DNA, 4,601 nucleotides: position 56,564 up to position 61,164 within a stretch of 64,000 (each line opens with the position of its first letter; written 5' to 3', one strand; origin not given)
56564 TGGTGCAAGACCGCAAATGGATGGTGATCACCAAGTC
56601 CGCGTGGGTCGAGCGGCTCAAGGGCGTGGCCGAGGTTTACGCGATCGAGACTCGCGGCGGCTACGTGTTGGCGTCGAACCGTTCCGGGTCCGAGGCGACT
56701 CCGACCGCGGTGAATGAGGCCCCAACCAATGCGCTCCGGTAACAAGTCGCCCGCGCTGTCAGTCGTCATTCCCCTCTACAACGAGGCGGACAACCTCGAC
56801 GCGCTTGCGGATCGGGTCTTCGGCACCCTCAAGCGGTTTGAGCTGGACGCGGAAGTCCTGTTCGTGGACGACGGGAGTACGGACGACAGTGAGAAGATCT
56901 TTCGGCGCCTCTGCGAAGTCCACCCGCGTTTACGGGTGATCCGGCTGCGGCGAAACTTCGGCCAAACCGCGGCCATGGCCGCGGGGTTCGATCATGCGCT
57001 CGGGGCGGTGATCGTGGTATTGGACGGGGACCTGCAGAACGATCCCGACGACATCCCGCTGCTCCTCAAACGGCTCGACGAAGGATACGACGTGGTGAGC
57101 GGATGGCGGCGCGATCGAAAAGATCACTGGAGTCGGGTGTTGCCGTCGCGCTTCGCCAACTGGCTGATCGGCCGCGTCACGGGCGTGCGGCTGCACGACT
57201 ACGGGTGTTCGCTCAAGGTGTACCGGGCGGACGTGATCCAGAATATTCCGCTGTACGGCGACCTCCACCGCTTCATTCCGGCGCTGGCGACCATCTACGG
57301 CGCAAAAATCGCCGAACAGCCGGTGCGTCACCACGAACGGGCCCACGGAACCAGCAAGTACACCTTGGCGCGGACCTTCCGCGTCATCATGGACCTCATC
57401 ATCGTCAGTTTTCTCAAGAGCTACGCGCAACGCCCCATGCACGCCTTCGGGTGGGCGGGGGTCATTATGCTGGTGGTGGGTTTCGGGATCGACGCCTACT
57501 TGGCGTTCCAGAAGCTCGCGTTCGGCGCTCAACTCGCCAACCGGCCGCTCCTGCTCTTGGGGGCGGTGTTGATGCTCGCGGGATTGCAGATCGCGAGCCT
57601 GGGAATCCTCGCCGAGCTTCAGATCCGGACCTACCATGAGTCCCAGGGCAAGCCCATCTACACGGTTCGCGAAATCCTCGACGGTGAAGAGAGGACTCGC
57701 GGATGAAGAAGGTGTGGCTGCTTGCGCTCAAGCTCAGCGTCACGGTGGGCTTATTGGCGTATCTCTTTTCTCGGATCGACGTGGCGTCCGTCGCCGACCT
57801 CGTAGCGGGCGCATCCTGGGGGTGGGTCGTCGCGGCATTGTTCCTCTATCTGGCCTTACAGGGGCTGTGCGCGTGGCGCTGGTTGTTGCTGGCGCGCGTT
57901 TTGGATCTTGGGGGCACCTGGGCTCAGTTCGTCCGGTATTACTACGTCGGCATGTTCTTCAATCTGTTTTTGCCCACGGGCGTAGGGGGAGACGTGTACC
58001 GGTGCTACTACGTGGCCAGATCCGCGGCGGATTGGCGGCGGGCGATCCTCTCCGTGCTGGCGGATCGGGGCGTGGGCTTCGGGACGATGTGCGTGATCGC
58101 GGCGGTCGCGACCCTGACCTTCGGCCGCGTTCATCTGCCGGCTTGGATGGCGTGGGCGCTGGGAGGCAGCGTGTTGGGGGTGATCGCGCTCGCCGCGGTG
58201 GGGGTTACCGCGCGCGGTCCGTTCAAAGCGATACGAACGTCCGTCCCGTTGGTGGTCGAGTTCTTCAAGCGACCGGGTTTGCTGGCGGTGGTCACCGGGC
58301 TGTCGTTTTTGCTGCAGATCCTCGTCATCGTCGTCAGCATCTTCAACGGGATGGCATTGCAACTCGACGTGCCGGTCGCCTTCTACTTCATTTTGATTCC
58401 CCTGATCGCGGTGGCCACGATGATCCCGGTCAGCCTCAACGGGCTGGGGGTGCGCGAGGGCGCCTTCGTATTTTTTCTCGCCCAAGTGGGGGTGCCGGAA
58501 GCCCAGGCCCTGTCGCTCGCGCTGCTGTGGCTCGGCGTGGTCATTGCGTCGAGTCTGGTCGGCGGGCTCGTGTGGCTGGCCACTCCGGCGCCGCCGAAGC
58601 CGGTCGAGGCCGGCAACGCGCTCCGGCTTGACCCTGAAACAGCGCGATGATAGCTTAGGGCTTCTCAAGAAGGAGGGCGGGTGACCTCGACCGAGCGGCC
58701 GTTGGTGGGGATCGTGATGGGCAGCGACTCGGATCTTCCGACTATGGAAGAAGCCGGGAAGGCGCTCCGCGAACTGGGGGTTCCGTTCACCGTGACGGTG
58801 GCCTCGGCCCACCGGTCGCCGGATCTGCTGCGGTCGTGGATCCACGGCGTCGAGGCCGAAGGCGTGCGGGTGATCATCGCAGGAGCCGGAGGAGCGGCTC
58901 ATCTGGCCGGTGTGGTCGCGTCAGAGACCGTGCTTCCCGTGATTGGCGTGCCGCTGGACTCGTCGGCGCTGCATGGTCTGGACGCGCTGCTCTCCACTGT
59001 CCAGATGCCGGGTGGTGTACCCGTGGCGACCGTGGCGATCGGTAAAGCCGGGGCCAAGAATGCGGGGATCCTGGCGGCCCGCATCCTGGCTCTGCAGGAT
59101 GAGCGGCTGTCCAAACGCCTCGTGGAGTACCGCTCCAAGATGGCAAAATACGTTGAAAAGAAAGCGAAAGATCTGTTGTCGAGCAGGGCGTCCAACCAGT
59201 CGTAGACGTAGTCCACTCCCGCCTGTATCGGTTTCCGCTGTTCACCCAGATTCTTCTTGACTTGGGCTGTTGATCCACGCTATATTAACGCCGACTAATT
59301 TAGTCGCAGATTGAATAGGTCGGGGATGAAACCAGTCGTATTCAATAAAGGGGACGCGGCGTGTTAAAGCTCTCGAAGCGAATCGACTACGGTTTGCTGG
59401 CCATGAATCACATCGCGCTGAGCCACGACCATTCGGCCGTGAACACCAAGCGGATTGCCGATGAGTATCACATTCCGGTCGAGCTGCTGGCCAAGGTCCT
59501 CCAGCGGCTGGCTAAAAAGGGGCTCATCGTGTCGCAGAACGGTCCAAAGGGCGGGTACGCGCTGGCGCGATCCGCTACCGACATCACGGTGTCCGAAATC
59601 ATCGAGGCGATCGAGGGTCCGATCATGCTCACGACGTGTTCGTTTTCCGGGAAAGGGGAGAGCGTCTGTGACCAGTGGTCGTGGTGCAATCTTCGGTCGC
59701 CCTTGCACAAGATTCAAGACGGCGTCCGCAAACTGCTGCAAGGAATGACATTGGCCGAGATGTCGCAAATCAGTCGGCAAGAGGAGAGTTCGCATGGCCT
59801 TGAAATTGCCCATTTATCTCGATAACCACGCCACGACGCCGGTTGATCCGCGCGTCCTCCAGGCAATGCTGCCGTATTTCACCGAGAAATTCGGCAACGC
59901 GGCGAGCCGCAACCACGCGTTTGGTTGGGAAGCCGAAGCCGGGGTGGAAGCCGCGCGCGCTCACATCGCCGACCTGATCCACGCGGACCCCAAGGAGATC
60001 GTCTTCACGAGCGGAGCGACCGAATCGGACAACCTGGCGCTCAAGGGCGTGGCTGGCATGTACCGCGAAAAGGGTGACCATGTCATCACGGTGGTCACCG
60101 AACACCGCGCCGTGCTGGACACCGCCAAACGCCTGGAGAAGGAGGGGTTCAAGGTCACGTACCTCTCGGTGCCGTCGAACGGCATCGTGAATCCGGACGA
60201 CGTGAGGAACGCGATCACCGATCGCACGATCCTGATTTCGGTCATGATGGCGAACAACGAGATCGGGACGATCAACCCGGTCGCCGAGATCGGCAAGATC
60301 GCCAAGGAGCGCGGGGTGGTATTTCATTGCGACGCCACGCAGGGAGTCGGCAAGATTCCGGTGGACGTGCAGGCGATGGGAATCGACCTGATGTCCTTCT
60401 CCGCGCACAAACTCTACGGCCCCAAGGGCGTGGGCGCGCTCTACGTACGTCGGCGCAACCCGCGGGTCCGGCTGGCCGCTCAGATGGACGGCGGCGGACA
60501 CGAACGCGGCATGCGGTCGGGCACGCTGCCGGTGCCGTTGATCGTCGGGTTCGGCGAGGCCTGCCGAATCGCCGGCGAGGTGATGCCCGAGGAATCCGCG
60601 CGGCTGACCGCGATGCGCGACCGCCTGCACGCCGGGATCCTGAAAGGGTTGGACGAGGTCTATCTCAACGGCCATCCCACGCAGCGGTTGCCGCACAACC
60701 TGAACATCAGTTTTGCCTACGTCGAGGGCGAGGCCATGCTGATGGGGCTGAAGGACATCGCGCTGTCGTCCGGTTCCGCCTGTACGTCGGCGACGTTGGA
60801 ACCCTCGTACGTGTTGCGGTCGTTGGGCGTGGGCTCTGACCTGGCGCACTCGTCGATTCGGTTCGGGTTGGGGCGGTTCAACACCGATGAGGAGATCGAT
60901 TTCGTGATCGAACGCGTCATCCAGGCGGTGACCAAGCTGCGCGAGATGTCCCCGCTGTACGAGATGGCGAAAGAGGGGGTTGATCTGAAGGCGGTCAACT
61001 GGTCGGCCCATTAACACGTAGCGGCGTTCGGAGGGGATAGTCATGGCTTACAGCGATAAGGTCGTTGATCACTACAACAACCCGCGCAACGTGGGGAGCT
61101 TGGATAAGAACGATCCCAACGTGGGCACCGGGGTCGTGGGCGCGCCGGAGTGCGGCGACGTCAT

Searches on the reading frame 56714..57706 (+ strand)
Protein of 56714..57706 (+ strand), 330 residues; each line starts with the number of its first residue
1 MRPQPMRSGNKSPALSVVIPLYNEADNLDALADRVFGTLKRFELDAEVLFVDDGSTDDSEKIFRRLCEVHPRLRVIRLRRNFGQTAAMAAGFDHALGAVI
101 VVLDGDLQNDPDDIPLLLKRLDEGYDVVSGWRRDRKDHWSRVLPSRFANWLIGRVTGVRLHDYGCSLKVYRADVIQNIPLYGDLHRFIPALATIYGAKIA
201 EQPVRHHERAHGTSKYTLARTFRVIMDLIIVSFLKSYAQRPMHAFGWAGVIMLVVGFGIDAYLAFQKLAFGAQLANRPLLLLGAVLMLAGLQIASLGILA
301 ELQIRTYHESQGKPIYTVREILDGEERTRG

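Call 43: search_protein_families(library=pfam, proteins=[window:56714-57706:+], max_evalue=0.00001)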
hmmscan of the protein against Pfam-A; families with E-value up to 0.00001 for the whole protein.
window:56714-57706:+ (330 aa): 3 families
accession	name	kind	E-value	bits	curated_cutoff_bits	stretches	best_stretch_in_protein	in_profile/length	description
PF00535.33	Glycos_transf_2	-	2.2e-32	112.7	23.3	1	16-175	1-164/168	Glycosyl transferase family 2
PF10111.15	Glyco_tranf_2_2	-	5.2e-09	36.4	27.3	1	16-119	1-104/276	Glycosyltransferase like family 2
PF13641.12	Glyco_tranf_2_3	-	1.5e-06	28.9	27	1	13-132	1-123/230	Glycosyltransferase like family 2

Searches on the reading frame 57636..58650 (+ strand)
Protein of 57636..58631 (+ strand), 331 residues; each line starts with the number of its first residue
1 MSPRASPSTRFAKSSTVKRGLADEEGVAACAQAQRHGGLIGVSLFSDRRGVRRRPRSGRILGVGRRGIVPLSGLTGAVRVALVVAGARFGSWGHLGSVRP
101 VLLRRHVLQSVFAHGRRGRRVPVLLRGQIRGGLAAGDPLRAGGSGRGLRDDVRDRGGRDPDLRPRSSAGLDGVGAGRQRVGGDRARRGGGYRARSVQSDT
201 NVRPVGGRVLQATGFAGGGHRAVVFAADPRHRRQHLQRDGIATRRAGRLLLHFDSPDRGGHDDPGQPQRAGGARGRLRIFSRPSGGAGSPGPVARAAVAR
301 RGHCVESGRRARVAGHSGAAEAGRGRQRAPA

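Call 75: search_protein_families(library=pfam, proteins=[window:57636-58631:+, window:57703-58650:+], max_evalue=0.00001)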
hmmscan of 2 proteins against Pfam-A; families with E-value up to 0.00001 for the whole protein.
window:57636-58631:+ (331 aa): 0 families

window:57703-58650:+ (315 aa): 1 family
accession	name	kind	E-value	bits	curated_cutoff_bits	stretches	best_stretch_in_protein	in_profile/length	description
PF03706.18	LPG_synthase_TM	-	1.3e-35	123.8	33.4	1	8-281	2-295/302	Lysylphosphatidylglycerol synthase TM region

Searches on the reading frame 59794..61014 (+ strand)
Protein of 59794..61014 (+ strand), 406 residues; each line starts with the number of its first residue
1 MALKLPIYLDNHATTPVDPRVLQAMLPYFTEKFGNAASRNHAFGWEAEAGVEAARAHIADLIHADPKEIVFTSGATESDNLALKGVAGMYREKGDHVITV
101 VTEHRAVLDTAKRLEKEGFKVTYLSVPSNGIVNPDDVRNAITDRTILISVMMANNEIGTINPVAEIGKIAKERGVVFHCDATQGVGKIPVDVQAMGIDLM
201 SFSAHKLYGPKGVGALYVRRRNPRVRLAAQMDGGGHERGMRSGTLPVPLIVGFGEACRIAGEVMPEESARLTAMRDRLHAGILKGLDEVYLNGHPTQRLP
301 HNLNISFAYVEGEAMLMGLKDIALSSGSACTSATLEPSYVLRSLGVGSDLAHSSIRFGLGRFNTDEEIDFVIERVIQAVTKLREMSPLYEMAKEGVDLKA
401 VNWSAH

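Call 75: search_protein_families(library=pfam, proteins=[window:59794-61014:+], max_evalue=0.00001)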
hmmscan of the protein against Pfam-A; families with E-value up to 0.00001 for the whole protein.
window:59794-61014:+ (406 aa): 3 families
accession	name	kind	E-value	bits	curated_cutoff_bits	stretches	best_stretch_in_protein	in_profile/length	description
PF00266.25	Aminotran_5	-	3.4e-87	293.3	21.5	1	7-369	1-369/371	Aminotransferase class-V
PF01041.23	DegT_DnrJ_EryC1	-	3.2e-08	33.6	19.8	1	67-206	40-174/360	DegT/DnrJ/EryC1/StrS aminotransferase family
PF01212.27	Beta_elim_lyase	-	9.3e-07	28.9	27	1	52-208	35-201/288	Beta-eliminating lyase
